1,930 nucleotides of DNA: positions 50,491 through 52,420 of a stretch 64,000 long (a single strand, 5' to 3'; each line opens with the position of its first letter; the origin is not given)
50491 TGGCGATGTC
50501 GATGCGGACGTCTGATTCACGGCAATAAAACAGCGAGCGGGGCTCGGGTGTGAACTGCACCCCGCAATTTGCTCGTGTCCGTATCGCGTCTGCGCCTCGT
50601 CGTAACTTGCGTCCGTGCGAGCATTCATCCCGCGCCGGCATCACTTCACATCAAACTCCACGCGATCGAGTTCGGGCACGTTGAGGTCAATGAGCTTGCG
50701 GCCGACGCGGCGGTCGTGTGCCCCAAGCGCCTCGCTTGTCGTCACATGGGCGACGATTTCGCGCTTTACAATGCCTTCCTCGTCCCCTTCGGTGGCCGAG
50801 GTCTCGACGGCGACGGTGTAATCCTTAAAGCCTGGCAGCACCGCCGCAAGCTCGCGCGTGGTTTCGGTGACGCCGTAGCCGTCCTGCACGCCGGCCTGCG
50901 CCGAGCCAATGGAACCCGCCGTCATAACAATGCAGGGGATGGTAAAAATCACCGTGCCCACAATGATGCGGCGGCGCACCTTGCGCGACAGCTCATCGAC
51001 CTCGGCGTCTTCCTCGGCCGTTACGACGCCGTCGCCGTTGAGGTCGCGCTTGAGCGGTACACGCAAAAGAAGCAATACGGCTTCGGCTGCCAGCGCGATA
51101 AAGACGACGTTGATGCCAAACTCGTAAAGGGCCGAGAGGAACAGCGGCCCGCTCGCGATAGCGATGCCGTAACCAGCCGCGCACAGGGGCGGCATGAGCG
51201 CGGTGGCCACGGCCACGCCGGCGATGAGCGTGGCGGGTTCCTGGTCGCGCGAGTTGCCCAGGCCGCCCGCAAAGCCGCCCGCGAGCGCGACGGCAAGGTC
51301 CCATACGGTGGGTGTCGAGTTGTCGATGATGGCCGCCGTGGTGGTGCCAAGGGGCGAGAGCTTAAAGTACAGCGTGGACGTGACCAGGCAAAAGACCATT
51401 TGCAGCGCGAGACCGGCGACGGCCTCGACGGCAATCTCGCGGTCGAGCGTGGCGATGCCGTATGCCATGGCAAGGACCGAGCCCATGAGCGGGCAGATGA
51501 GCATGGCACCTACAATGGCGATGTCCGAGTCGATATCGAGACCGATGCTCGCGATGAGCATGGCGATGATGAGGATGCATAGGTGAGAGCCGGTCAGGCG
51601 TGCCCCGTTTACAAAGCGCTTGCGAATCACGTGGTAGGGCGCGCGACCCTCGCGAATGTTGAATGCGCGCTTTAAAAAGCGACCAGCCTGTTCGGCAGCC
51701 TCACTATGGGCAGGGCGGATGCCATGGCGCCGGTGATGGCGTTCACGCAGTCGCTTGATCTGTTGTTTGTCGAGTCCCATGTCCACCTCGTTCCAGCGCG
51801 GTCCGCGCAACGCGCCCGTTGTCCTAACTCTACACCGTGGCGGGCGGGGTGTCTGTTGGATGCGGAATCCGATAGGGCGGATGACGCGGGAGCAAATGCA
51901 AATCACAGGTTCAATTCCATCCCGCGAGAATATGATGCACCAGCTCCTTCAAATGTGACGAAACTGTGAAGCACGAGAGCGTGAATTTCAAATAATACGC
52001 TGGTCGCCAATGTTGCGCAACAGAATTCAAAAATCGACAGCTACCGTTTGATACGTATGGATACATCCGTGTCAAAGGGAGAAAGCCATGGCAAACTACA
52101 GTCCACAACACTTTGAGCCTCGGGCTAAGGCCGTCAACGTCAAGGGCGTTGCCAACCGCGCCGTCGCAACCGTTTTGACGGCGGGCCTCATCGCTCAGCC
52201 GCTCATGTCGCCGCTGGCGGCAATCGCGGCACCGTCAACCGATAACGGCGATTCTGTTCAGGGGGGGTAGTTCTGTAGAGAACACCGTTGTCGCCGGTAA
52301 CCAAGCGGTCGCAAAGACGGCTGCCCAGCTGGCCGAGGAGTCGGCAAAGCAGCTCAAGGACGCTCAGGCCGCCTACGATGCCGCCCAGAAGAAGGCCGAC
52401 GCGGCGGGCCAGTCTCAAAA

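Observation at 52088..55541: G7 homopolymer frameshift separates the signal peptide from an approximately 1090-codon LAQTG-anchored coiled-coil protein (phase-variation candidate)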

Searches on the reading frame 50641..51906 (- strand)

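Call 77: search_protein_families(library=pfam, proteins=[window:50641-51906:-], max_evalue=0.001)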
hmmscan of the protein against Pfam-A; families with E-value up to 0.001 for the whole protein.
window:50641-51906:- (421 aa): 1 family
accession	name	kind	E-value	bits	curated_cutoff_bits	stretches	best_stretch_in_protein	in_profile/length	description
PF04087.19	DUF389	-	2.2e-31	109.1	23.9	1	135-272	1-137/137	Domain of unknown function (DUF389)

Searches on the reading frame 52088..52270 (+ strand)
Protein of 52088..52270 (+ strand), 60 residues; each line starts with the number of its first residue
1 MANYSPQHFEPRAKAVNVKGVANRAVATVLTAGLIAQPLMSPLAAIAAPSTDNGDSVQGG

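Call 62: find_encoding_contigs(protein=window:52088-52270:+, flank=4000, max_places=10)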
Protein window:52088-52270:+ (60 aa): 24 contigs read that carry it; 10 places shown.
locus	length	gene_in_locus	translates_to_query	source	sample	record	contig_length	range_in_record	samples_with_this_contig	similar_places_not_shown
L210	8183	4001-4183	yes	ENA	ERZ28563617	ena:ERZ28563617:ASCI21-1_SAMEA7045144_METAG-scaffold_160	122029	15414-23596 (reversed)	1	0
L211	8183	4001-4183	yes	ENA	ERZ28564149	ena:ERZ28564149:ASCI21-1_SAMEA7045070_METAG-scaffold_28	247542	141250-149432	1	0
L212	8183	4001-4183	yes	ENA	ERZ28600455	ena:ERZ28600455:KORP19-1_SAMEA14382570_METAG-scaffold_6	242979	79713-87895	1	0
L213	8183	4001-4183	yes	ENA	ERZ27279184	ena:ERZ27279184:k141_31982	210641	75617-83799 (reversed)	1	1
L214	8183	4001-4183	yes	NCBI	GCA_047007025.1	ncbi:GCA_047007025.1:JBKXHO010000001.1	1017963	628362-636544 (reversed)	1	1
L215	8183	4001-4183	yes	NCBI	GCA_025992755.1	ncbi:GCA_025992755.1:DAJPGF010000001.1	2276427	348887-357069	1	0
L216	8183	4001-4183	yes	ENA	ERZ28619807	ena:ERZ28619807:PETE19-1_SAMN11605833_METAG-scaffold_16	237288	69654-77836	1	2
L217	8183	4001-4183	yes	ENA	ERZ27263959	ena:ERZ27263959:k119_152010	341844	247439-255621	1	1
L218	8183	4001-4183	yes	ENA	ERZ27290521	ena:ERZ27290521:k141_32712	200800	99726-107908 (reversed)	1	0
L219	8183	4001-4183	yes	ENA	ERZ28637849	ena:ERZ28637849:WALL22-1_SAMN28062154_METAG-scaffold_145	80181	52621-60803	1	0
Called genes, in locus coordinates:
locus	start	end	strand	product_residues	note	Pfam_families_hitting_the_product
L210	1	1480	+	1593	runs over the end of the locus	PF01869:BcrAD_BadFG, PF09989:DUF2229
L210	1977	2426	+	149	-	-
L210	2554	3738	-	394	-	PF04087:DUF389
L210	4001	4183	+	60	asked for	-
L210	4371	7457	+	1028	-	-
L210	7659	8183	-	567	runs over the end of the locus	PF03169:OPT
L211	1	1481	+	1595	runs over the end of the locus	PF01869:BcrAD_BadFG, PF09989:DUF2229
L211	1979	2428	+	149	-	-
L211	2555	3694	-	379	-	PF04087:DUF389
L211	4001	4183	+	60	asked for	-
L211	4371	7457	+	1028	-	-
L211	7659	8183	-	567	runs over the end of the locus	PF03169:OPT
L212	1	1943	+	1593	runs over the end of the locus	PF01869:BcrAD_BadFG, PF09989:DUF2229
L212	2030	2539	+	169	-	PF05935:Arylsulfotrans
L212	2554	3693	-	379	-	PF04087:DUF389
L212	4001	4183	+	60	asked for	-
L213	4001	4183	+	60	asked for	-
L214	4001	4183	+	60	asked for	-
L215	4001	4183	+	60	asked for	-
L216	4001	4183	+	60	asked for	-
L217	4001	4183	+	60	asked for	-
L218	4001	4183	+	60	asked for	-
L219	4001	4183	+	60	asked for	-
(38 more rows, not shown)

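Call 64: list_cluster_members(proteins=[window:52088-52267:+, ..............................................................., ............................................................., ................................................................, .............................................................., window:52088-52264:+])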
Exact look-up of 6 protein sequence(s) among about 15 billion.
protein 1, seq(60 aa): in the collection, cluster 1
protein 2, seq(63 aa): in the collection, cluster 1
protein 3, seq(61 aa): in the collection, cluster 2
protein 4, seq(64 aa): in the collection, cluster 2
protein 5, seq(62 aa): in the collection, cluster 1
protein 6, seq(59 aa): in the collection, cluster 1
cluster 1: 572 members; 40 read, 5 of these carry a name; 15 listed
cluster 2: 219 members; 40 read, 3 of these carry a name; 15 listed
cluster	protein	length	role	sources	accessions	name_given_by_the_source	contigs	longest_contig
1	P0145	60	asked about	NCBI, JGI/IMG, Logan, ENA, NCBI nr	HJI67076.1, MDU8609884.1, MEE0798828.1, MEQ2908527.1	hypothetical protein AAAV44_07680 [Collinsella sp. CLA-AP-H1] | hypothetical protein [Collinsella aerofaciens]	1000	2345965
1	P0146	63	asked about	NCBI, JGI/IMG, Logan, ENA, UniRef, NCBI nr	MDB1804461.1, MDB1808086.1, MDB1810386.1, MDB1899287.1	hypothetical protein [Collinsella aerofaciens] | hypothetical protein n=1 Tax=Collinsella aerofaciens TaxID=74426 RepID=UPI00232E49BB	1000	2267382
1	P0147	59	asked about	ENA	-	-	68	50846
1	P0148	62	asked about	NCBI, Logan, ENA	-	-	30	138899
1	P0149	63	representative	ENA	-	-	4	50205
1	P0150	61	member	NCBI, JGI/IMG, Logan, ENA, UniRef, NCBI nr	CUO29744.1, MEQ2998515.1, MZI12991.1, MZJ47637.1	hypothetical protein AAAX35_09235 [Collinsella sp. CLA-ER-H11] | Uncharacterized protein n=2 Tax=Collinsella aerofaciens TaxID=74426 RepID=A0A174DWB7_9ACTN | hypothetical protein [Collinsella aerofaciens]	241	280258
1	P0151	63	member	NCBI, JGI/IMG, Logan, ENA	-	hypothetical protein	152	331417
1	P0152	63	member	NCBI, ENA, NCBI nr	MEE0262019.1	MAG: hypothetical protein UDU69_00160 [Collinsella sp.] | hypothetical protein [Collinsella sp.]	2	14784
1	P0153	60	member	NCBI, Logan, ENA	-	-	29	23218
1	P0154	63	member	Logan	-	-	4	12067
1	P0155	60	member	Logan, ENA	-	-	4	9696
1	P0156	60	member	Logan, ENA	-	-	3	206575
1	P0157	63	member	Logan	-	-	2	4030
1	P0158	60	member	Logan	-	-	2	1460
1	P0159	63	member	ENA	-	-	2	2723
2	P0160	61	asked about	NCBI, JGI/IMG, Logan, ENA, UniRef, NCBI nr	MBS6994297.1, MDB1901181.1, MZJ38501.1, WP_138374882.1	hypothetical protein GT464_00810 [Collinsella aerofaciens] | hypothetical protein | Uncharacterized protein n=3 Tax=Coriobacteriaceae TaxID=84107 RepID=A0A6N9JGA9_9ACTN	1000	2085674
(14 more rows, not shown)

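Call 68: find_encoding_contigs(protein=P0146, flank=4000, max_places=8)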
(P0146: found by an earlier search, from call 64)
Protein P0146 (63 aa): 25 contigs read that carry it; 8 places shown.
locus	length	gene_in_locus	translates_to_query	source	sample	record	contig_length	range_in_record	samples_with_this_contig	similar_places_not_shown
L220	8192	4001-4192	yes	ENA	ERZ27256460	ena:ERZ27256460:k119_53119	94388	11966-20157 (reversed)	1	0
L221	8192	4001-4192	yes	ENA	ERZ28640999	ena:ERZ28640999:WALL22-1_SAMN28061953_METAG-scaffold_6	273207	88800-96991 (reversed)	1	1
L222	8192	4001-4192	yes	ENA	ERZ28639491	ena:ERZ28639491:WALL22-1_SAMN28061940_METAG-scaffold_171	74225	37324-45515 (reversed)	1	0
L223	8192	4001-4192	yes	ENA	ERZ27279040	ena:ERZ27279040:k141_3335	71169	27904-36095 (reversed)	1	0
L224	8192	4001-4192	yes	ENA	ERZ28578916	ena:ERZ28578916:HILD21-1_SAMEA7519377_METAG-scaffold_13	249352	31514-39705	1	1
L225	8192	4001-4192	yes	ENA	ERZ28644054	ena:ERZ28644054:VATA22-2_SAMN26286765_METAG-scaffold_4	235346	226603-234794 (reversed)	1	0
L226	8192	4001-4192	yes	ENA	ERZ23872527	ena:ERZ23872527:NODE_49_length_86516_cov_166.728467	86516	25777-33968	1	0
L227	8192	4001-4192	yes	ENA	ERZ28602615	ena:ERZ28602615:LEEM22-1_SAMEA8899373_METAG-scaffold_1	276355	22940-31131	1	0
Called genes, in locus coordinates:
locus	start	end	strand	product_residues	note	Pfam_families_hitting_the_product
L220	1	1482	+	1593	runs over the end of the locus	PF01869:BcrAD_BadFG, PF09989:DUF2229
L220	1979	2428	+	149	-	-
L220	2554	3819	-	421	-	PF04087:DUF389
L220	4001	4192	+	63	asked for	-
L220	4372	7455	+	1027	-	-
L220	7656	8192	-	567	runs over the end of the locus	PF03169:OPT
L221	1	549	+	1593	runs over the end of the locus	PF01869:BcrAD_BadFG, PF09989:DUF2229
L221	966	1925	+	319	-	PF02737:3HCDH_N, PF00725:3HCDH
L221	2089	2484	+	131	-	PF05935:Arylsulfotrans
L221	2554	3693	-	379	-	PF04087:DUF389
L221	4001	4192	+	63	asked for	-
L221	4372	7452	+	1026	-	-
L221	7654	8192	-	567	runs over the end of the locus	PF03169:OPT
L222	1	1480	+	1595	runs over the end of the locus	PF01869:BcrAD_BadFG, PF09989:DUF2229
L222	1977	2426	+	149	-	-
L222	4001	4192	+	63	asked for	-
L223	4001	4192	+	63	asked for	-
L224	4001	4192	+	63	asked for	-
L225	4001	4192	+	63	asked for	-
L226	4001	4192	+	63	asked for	-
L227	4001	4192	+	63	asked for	-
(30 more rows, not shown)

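Call 69: find_encoding_contigs(protein=P0160, flank=4000, max_places=8)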
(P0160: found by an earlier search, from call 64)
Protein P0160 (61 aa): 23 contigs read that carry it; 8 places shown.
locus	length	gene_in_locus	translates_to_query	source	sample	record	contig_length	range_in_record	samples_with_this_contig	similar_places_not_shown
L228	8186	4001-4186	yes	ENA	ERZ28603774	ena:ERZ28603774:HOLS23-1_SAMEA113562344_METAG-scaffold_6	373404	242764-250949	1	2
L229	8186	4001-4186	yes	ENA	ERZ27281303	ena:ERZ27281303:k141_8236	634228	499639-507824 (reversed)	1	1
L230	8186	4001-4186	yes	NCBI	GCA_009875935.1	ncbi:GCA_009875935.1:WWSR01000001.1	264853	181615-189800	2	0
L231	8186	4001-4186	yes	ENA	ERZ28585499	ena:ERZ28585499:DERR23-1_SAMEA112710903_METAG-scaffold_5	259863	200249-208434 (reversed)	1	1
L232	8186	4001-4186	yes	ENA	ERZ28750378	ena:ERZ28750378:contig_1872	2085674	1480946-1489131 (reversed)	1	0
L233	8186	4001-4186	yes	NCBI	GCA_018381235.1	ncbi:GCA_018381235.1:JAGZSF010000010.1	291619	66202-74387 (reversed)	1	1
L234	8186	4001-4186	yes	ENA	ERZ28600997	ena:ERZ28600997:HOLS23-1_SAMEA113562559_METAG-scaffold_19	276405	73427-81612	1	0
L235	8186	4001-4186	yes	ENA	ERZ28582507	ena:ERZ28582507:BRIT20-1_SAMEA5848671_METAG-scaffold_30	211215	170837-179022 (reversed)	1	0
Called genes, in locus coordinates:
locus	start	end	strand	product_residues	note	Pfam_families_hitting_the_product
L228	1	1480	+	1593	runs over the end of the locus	PF01869:BcrAD_BadFG, PF09989:DUF2229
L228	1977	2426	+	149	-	-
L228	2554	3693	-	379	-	PF04087:DUF389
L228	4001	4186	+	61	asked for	-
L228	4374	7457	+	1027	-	-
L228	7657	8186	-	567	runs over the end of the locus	PF03169:OPT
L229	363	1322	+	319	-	PF02737:3HCDH_N, PF00725:3HCDH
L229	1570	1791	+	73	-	-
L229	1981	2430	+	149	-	-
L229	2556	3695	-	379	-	PF04087:DUF389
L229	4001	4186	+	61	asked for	-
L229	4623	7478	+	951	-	-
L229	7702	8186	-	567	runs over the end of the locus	PF03169:OPT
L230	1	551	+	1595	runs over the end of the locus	PF01869:BcrAD_BadFG, PF09989:DUF2229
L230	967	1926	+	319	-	PF02737:3HCDH_N, PF00725:3HCDH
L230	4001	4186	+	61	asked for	-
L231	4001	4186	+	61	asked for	-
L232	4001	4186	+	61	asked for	-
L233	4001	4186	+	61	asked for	-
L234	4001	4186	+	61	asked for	-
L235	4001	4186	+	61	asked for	-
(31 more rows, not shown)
